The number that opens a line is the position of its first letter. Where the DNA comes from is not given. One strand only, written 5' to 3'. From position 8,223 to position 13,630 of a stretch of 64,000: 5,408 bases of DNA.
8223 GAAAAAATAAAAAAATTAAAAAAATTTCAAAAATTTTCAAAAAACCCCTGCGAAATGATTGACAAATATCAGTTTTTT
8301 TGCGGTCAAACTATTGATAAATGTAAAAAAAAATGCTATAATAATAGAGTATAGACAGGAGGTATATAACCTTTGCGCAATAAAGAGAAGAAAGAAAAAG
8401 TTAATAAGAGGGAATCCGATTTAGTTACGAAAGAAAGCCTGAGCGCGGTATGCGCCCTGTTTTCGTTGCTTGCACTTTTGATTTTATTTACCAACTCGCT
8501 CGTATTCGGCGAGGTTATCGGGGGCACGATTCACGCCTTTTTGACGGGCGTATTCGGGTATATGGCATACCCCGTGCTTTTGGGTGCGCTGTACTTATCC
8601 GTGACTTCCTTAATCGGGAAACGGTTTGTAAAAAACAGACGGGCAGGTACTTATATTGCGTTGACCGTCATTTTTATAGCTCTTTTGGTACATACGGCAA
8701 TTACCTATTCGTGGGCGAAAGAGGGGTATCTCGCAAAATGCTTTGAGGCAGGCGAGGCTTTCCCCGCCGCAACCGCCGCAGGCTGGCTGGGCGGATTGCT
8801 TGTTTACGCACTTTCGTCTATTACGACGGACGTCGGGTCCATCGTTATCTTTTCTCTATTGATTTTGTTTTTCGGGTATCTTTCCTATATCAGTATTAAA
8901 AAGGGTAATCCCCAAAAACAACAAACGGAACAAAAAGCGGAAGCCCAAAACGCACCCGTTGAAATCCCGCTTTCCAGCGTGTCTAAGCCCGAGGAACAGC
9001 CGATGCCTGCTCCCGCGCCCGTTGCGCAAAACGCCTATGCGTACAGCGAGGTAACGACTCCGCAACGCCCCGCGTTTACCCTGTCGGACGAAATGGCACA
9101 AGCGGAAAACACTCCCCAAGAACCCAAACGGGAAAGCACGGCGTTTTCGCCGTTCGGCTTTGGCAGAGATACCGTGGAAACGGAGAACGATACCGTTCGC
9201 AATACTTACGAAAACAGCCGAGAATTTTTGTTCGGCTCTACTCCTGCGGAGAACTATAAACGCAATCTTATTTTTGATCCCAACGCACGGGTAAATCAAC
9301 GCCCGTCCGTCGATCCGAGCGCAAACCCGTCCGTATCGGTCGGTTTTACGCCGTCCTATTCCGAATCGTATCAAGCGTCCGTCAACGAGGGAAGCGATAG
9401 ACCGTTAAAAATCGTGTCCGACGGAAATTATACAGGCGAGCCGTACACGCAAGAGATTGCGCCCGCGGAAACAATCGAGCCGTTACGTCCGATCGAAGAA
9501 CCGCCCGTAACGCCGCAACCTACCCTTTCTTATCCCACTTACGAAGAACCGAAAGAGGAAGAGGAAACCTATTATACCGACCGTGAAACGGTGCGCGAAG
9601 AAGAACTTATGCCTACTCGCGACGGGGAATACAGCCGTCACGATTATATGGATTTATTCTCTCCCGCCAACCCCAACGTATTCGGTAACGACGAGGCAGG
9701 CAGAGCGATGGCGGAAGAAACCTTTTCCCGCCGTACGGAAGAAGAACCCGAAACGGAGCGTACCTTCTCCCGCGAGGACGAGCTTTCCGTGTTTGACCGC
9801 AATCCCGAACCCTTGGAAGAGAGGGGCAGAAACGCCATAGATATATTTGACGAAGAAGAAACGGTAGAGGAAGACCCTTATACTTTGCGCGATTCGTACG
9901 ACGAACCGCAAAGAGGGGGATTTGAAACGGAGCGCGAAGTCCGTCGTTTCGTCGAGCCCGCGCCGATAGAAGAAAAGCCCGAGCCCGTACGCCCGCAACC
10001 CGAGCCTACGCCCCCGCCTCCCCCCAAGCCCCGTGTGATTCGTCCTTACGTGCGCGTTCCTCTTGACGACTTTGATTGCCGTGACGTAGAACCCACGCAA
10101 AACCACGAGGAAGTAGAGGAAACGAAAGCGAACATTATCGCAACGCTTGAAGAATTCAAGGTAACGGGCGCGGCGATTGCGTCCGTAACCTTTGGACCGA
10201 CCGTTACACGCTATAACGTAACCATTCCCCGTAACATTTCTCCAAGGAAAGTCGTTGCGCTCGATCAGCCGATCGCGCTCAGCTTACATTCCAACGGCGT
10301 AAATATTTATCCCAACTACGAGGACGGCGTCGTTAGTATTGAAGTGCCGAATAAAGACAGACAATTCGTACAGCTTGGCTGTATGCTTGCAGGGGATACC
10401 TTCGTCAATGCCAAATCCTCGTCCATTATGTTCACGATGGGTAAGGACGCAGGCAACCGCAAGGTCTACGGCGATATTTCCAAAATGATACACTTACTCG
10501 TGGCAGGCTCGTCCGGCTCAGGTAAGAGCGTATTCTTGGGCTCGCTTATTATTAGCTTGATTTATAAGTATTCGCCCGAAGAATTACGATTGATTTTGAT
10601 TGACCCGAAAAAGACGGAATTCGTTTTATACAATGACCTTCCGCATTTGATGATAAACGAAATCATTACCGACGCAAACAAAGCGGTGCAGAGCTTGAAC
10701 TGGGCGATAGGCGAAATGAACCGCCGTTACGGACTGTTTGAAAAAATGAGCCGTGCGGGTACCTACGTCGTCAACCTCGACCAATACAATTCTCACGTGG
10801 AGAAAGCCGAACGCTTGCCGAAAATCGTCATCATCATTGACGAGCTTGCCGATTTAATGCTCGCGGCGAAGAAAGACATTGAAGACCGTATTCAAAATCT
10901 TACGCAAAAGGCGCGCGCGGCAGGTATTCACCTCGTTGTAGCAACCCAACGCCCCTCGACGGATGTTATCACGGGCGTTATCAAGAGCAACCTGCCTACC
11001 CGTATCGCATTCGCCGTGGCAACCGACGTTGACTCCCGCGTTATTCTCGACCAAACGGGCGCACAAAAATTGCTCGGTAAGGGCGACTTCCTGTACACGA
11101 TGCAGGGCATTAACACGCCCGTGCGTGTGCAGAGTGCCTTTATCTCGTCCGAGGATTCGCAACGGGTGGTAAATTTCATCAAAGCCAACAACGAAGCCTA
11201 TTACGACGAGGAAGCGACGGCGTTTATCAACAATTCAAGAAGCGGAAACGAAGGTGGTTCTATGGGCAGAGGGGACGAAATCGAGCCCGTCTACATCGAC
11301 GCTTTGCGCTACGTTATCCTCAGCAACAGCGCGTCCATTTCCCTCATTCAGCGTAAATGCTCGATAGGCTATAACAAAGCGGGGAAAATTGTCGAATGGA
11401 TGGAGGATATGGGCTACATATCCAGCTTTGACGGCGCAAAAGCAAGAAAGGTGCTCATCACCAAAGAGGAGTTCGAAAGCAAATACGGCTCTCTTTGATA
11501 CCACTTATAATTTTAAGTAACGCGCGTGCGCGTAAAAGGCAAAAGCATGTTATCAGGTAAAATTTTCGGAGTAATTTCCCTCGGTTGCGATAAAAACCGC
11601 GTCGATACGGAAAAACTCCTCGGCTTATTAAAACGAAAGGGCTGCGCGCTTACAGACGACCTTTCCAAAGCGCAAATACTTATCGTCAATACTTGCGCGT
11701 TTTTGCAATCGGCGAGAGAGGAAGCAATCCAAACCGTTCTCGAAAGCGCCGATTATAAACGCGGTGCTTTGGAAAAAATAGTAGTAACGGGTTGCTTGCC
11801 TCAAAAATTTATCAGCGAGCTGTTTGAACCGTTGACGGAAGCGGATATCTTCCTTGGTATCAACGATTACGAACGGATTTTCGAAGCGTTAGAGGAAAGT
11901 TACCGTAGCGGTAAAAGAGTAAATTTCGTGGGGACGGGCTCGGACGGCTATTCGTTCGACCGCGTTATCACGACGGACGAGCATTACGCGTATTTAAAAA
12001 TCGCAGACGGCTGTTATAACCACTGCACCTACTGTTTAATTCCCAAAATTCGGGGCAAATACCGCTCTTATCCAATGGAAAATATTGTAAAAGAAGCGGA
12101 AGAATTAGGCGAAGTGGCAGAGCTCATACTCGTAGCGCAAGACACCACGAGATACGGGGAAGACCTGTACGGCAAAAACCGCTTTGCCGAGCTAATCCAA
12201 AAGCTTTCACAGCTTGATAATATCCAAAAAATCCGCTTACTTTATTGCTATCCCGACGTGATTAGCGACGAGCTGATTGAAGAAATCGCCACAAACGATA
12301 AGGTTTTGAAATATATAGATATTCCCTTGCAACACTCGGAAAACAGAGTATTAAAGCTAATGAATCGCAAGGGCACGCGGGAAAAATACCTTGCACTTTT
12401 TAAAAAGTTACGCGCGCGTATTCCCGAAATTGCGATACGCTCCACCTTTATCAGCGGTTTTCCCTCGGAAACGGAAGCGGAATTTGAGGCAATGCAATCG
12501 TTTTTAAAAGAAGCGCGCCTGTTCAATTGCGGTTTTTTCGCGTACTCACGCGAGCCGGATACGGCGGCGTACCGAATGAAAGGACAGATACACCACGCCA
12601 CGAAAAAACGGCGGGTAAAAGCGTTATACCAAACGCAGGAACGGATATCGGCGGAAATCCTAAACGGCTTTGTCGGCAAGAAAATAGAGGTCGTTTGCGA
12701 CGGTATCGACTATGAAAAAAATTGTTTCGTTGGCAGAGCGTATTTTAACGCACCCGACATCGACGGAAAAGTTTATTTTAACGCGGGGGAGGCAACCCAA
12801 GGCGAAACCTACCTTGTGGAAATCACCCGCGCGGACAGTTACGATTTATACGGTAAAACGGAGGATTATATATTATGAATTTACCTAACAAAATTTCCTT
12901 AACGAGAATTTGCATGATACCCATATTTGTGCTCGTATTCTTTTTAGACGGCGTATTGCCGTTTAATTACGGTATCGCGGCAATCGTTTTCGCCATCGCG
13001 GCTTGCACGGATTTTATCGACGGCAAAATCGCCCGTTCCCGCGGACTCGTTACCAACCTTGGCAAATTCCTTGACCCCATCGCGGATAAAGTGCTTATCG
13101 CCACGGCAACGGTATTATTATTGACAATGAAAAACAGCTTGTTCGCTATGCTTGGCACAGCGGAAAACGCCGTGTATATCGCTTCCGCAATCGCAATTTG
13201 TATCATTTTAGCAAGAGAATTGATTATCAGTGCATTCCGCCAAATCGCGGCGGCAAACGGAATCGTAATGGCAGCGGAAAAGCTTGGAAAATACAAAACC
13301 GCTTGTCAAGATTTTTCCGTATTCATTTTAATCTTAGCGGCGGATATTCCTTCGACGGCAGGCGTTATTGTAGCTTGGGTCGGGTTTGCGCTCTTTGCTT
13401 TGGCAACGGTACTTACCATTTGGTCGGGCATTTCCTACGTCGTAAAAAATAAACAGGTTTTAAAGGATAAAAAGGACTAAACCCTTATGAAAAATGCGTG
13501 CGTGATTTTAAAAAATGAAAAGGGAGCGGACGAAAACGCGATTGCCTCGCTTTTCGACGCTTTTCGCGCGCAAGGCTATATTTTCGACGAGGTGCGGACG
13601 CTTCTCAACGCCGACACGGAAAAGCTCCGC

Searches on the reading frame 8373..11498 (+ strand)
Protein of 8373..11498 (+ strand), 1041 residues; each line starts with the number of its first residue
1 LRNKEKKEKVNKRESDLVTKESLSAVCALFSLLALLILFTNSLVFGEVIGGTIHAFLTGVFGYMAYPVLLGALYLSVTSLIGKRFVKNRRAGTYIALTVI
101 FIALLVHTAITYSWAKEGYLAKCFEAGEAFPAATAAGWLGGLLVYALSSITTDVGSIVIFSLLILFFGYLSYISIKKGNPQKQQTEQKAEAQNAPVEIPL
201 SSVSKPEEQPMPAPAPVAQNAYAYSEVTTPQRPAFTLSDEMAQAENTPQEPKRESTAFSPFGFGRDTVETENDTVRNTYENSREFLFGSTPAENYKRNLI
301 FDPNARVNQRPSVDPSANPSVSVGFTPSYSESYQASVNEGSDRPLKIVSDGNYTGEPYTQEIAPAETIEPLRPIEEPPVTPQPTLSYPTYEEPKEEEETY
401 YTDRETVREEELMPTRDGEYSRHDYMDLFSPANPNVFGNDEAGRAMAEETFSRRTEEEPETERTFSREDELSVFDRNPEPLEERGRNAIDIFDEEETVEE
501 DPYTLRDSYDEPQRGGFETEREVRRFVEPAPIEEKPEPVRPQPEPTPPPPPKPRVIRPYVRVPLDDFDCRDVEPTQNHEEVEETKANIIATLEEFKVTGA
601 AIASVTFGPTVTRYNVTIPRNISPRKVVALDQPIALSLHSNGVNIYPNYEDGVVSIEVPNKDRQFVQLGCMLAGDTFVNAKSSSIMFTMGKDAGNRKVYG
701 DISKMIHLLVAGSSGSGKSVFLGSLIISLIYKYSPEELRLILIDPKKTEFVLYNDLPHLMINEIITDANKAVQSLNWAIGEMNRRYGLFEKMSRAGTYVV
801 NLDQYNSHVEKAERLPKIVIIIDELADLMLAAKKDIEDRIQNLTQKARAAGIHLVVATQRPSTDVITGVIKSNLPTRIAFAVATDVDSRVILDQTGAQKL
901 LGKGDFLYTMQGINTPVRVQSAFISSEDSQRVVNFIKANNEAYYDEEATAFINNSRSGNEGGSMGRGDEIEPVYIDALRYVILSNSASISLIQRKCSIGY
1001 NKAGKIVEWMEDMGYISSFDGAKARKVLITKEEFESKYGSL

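Call 71: search_protein_families(library=pfam, proteins=[window:8373-11498:+], max_evalue=0.00001)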
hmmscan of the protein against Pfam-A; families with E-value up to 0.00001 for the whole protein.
window:8373-11498:+ (1041 aa): 3 families
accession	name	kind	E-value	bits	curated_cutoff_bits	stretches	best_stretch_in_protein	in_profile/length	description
PF01580.24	FtsK_SpoIIIE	-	1.9e-51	175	24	1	680-862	13-220/221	FtsK/SpoIIIE family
PF09397.16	FtsK_gamma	-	5e-20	71.4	30.6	1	971-1030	4-63/63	Ftsk gamma domain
PF17854.6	FtsK_alpha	-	1.8e-13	51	22.9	1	574-660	15-101/101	FtsK alpha domain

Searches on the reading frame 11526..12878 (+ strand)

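Call 71: search_protein_families(library=pfam, proteins=[window:11526-12878:+], max_evalue=0.00001)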
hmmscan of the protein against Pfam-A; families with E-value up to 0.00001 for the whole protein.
window:11526-12878:+ (450 aa): 3 families
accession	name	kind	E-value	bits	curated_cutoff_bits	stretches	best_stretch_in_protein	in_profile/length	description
PF04055.27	Radical_SAM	-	1.1e-24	87.9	29.5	1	159-326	3-165/166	Radical SAM superfamily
PF00919.26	UPF0004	-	4.3e-23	81.6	27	1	16-111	4-98/98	Uncharacterized protein family UPF0004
PF18693.7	TRAM_2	-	2.3e-19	69.7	27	1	383-444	1-61/63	TRAM domain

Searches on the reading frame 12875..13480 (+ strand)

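Call 71: search_protein_families(library=pfam, proteins=[window:12875-13480:+], max_evalue=0.00001)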
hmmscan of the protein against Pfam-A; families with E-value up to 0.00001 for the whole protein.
window:12875-13480:+ (201 aa): 1 family
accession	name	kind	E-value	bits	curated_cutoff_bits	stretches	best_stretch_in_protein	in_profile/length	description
PF01066.26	CDP-OH_P_transf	-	1.8e-37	129.5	22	1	1-182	1-151/152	CDP-alcohol phosphatidyltransferase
